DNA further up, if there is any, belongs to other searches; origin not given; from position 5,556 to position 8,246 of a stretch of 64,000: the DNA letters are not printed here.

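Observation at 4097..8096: NACHT/STAND NTPase joined to a far-C-terminal PD-(D/E)xK-like nuclease motif: candidate defence system with inverted domain order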

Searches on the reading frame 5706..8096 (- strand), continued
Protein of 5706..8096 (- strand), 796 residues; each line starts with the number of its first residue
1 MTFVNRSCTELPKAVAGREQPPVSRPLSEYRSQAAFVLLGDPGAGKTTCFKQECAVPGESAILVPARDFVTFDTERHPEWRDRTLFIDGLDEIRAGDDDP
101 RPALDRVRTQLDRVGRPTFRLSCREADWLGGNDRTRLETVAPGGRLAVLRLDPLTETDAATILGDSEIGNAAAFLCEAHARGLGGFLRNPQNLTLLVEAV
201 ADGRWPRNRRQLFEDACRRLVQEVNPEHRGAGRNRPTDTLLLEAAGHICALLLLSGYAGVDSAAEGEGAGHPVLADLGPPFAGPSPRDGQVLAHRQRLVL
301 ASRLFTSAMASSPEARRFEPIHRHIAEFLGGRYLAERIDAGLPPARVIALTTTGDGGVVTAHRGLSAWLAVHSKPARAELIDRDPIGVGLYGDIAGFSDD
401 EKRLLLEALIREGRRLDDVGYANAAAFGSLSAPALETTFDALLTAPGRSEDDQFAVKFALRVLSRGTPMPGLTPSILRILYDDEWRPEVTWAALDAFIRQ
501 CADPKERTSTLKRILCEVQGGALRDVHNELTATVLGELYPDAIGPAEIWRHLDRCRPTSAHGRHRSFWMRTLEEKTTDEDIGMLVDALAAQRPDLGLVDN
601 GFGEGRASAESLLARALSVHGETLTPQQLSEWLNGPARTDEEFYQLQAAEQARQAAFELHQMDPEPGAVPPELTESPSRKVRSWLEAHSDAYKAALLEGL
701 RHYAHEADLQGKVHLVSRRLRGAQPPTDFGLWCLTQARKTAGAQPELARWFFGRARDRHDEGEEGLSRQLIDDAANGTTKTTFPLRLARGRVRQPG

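Call 49: search_dna_similar(query=P0015, collection=plasmids, mode=protein, max_evalue=1e-10, max_rows=20)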
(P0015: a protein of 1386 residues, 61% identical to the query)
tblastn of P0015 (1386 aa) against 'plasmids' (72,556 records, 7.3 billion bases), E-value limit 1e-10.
Records with a match: 24; places in all: 25; records where one place covers at least 80% of the query: 0.
Best place of each record, by identity: <60% 24.
By first word of the organism name: Bradyrhizobium 5; Rhizobium 5; Agrobacterium 4; Pantoea 2; Burkholderia 2; Vibrio 1; Ralstonia 1; Paracoccus 1; Sphingomonas 1; Azospirillum 1; and 1 more.
By predicted mobility (MOB-suite, as given by PLSDB): conjugative 13; non-mobilizable 9; mobilizable 2.
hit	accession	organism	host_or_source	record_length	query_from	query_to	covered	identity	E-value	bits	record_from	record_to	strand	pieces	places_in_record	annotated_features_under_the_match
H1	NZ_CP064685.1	Bradyrhizobium sp. CW1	Acmispon strigosus,cell culture,bulk ...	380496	4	1384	72%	33.0%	1e-40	342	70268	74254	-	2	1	hypothetical protein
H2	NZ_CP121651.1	Bradyrhizobium sp. CB82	Stylosanthes guianensis,cell culture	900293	37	1384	75%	30.9%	5e-41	334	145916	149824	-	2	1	hypothetical protein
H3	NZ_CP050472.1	Vibrio campbellii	single cell,seawater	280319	32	1386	67%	27.9%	2e-42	287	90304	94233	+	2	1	hypothetical protein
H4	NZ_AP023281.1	Agrobacterium vitis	Vitis vinifera,grapevine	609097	37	1386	54%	31.5%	5e-32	253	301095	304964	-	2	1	hypothetical protein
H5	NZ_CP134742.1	Pantoea agglomerans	cell culture,Water from creek adjacent ...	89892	37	1384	52%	32.4%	2e-27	258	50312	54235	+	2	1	hypothetical protein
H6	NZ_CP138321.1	Agrobacterium fabrum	Blueberry,Crown gall tissues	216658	37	1386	48%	35.0%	3e-32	259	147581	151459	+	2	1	hypothetical protein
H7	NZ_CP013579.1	Rhizobium phaseoli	Phaseolus vulgaris,Whole ...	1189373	27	1386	49%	33.6%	2e-29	235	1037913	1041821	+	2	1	record has no annotation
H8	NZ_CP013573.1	Rhizobium phaseoli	Phaseolus vulgaris,Whole ...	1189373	27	1386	49%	33.6%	2e-29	235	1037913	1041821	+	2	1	record has no annotation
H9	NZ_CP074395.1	Agrobacterium salinitolerans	Cotton,tiaaue sample,root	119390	37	1386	54%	30.6%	8e-30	233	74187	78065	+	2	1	hypothetical protein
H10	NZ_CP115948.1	Ralstonia solanacearum MolK2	Musa sp.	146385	37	1386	48%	33.5%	5e-28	239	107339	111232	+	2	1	hypothetical protein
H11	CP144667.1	Agrobacterium tumefaciens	Sedum,cell culture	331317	27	1386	49%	33.0%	2e-31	249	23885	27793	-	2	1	hypothetical protein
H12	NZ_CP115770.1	Paracoccus sediminicola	cell culture,sediment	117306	7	1386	50%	31.7%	7e-26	211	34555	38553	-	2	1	hypothetical protein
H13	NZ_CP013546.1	Rhizobium phaseoli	Phaseolus vulgaris,Whole ...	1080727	27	1386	47%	33.9%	2e-27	229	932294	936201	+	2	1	record has no annotation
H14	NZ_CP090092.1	Rhizobium leguminosarum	Galega,Cell culture,Plant nodule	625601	26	1386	48%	32.5%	3e-25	216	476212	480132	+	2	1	hypothetical protein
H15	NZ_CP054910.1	Pantoea ananatis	-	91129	2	1385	46%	33.3%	6e-26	244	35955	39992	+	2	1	hypothetical protein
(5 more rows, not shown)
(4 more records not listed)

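Call 52: get_annotated_region(hit=H5, flank=6000)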
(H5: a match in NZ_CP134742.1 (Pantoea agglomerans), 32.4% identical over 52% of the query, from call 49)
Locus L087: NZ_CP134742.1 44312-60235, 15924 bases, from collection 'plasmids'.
description: Pantoea agglomerans strain FC61912-B plasmid pFC61912-B_E, complete sequence
organism: Pantoea agglomerans (NCBI taxid 549)
taxonomy: Bacteria; Pseudomonadota; Gammaproteobacteria; Enterobacterales; Erwiniaceae; Pantoea; Pantoea agglomerans
host: -; source: cell culture,Water from creek adjacent to crop field; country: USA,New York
typing (MOB-suite, as given by PLSDB): non-mobilizable; replicon rep_cluster_2315; mating-pair formation MPF_G
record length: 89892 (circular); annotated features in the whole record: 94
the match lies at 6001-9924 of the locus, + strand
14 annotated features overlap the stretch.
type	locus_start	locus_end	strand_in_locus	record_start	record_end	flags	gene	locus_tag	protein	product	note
CDS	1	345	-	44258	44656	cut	-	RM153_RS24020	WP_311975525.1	hypothetical protein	-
CDS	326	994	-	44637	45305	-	-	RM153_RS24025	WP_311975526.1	recombinase family protein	GO:0006310 - DNA recombination [Evidence IEA]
CDS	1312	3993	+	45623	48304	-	ppl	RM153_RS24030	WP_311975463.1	anti-phage protein Ppl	GO:0051607 - defense response to virus [Evidence IEA]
CDS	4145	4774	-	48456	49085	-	-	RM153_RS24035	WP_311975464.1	hypothetical protein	-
CDS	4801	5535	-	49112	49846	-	-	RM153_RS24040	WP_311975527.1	tyrosine-type recombinase/integrase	GO:0015074 - DNA integration [Evidence IEA]; GO:0006310 - DNA recombination [Evidence IEA]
CDS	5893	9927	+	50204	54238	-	-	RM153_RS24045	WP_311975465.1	hypothetical protein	-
CDS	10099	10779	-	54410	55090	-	-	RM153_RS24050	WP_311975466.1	hypothetical protein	-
CDS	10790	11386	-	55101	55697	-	-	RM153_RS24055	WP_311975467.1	hypothetical protein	-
CDS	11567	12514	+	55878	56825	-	-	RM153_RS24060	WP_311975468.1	Abi family protein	-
CDS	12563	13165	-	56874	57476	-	-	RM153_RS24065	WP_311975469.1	hypothetical protein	-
CDS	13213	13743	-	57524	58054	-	-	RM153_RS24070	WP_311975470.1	hypothetical protein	-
CDS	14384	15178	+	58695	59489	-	-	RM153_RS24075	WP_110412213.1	ParA family protein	-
CDS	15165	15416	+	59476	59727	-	-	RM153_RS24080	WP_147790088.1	hypothetical protein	-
CDS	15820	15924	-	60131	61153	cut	umuC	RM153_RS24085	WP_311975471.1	translesion error-prone DNA polymerase V subunit UmuC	GO:0006281 - DNA repair [Evidence IEA]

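Call 53: search_protein_families(library=ncbifam, proteins=[L087:5893-9927:+], max_evalue=0.001)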
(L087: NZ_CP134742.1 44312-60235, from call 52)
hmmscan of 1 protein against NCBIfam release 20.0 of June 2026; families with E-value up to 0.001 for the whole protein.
L087:5893-9927:+ (1344 aa): 2 families
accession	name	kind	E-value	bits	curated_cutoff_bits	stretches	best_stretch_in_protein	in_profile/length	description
NF058535.1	antiphage_EruA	equivalog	1.3e-232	775.6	1000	1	24-1344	15-1318/1318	NACHT domain-containing antiphage protein EruA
NF058534.1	antiphage_HyoA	equivalog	3.3e-24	84.6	1200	1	136-647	197-722/1430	NACHT domain-containing antiphage protein HyoA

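Call 68: find_encoding_contigs(protein=P0064, flank=8000, max_places=3)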
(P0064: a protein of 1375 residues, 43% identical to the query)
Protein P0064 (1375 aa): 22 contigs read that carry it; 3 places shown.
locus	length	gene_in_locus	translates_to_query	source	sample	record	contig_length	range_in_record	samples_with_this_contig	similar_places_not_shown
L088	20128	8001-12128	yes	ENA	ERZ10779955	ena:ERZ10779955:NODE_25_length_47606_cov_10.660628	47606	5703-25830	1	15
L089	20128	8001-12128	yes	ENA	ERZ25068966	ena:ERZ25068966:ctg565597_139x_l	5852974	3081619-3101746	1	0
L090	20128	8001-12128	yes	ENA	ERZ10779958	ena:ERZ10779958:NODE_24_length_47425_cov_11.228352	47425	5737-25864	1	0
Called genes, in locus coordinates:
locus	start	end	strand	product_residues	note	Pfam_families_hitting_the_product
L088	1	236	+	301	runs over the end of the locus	PF18130:ATPgrasp_N (weak), PF13535:ATP-grasp_4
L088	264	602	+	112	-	PF18603:LAL_C2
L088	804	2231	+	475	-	PF13433:Peripla_BP_5, PF13458:Peripla_BP_6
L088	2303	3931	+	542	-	PF13646:HEAT_2 (faint), PF02653:BPD_transp_2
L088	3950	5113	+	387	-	PF02653:BPD_transp_2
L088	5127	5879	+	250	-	PF02463:SMC_N (weak), PF00005:ABC_tran, PF13304:AAA_21 (faint), PF12399:BCA_ABC_TP_C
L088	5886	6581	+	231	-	PF00005:ABC_tran, PF13304:AAA_21 (faint)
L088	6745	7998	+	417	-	PF13191:AAA_16 (faint), PF13173:AAA_14, PF13401:AAA_22 (weak), PF13635:DUF4143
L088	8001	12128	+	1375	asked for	PF28130:DUF8371 (weak)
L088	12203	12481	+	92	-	PF04365:BrnT_toxin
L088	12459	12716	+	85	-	-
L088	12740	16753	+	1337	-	PF02384:N6_Mtase (faint), PF07669:Eco57I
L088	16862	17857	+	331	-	-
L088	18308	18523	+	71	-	-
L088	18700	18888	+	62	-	-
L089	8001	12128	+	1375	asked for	PF28130:DUF8371 (weak)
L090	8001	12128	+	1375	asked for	PF28130:DUF8371 (weak)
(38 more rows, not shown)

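Call 69: find_encoding_contigs(protein=P0054, flank=8000, max_places=3)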
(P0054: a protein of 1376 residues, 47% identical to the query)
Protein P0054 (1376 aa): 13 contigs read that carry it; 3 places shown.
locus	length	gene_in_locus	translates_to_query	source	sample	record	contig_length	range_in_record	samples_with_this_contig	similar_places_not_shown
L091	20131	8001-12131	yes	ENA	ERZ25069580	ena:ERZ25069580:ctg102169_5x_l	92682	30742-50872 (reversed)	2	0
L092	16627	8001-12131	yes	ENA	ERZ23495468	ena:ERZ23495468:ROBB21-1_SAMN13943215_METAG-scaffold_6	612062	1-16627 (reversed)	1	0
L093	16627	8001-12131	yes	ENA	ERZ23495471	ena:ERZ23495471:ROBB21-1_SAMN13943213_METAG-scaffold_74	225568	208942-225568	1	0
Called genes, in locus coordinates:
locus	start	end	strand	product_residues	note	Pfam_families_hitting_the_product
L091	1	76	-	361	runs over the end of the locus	PF18862:ApeA_NTD1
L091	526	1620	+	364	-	PF01939:NucS_C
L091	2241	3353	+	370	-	PF07731:Cu-oxidase_2 (faint), PF07732:Cu-oxidase_3, PF00394:Cu-oxidase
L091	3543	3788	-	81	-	-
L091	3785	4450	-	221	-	-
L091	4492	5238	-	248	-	-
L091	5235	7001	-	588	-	PF07705:CARDB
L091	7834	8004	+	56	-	-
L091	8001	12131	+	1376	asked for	PF28130:DUF8371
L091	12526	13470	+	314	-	PF01555:N6_N4_Mtase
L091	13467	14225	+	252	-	-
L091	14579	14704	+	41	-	-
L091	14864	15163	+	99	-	-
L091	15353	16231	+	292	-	-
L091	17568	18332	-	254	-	PF01695:IstB_IS21, PF13481:AAA_25 (weak)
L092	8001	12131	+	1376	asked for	PF28130:DUF8371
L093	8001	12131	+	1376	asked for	PF28130:DUF8371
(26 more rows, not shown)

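Call 75: get_annotated_region(hit=H1, flank=5000)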
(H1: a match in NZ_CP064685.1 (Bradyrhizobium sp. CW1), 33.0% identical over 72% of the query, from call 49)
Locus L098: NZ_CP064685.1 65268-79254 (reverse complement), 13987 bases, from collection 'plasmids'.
description: Bradyrhizobium sp. CW1 plasmid pCW1_1, complete sequence
organism: Bradyrhizobium sp. CW1 (NCBI taxid 2782686)
taxonomy: Bacteria; Pseudomonadota; Alphaproteobacteria; Hyphomicrobiales; Nitrobacteraceae; Bradyrhizobium; Bradyrhizobium sp. CW1
host: -; source: Acmispon strigosus,cell culture,bulk soil; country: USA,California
typing (MOB-suite, as given by PLSDB): mobilizable; relaxase MOBP
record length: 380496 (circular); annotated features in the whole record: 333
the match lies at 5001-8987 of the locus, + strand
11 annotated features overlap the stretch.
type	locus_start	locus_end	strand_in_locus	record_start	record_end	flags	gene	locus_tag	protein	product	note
CDS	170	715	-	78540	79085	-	-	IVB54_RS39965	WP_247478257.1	hypothetical protein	-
CDS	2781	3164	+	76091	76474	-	mobC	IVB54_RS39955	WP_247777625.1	plasmid mobilization relaxosome protein MobC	-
CDS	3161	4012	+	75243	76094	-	-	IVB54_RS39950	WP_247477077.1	relaxase/mobilization nuclease domain-containing protein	-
CDS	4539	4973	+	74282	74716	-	-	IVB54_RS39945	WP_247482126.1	hypothetical protein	-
CDS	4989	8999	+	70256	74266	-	-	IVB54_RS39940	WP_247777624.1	hypothetical protein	-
CDS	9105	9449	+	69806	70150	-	-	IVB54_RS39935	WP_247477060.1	hypothetical protein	-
CDS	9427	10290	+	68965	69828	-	-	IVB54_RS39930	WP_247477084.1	SIR2 family protein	-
CDS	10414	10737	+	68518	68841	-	-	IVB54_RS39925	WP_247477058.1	hypothetical protein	-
CDS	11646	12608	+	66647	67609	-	-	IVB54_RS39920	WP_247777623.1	hypothetical protein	-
CDS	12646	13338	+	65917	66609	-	-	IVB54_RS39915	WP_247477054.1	TauD/TfdA family dioxygenase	-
CDS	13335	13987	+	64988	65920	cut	-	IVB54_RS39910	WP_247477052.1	hypothetical protein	-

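Call 76: get_annotated_region(hit=H3, flank=5000)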
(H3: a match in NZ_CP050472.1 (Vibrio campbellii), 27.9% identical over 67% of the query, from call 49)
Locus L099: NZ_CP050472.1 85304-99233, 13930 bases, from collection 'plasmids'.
description: Vibrio campbellii strain LJC013 plasmid unnamed1, complete sequence
organism: Vibrio campbellii (NCBI taxid 680)
taxonomy: Bacteria; Pseudomonadota; Gammaproteobacteria; Vibrionales; Vibrionaceae; Vibrio; Vibrio campbellii
host: -; source: single cell,seawater; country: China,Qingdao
typing (MOB-suite, as given by PLSDB): non-mobilizable; replicon rep_cluster_273
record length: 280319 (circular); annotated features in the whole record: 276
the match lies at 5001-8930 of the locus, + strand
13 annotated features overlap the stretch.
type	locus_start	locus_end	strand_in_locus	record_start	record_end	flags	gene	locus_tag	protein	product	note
CDS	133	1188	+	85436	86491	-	-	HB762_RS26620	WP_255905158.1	hypothetical protein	-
CDS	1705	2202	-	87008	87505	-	-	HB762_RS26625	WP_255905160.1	DUF3592 domain-containing protein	-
CDS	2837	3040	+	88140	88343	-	-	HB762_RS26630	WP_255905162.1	hypothetical protein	-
CDS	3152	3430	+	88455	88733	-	-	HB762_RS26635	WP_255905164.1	hypothetical protein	-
CDS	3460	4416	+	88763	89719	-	-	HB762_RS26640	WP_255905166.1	hypothetical protein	-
CDS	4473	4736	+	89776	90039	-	-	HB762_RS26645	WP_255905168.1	hypothetical protein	-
CDS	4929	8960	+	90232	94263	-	-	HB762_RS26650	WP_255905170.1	hypothetical protein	-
CDS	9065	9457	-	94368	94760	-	-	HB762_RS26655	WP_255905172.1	ProQ/FINO family protein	-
CDS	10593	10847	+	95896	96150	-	-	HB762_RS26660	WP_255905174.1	hypothetical protein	-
CDS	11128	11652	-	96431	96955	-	-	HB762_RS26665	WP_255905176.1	hypothetical protein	-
CDS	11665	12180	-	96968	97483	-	-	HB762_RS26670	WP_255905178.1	hypothetical protein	-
CDS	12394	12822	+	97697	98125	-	-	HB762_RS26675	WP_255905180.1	hypothetical protein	-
CDS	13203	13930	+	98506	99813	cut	-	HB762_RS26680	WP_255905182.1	site-specific integrase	GO:0015074 - DNA integration [Evidence IEA]; GO:0006310 - DNA recombination [Evidence IEA]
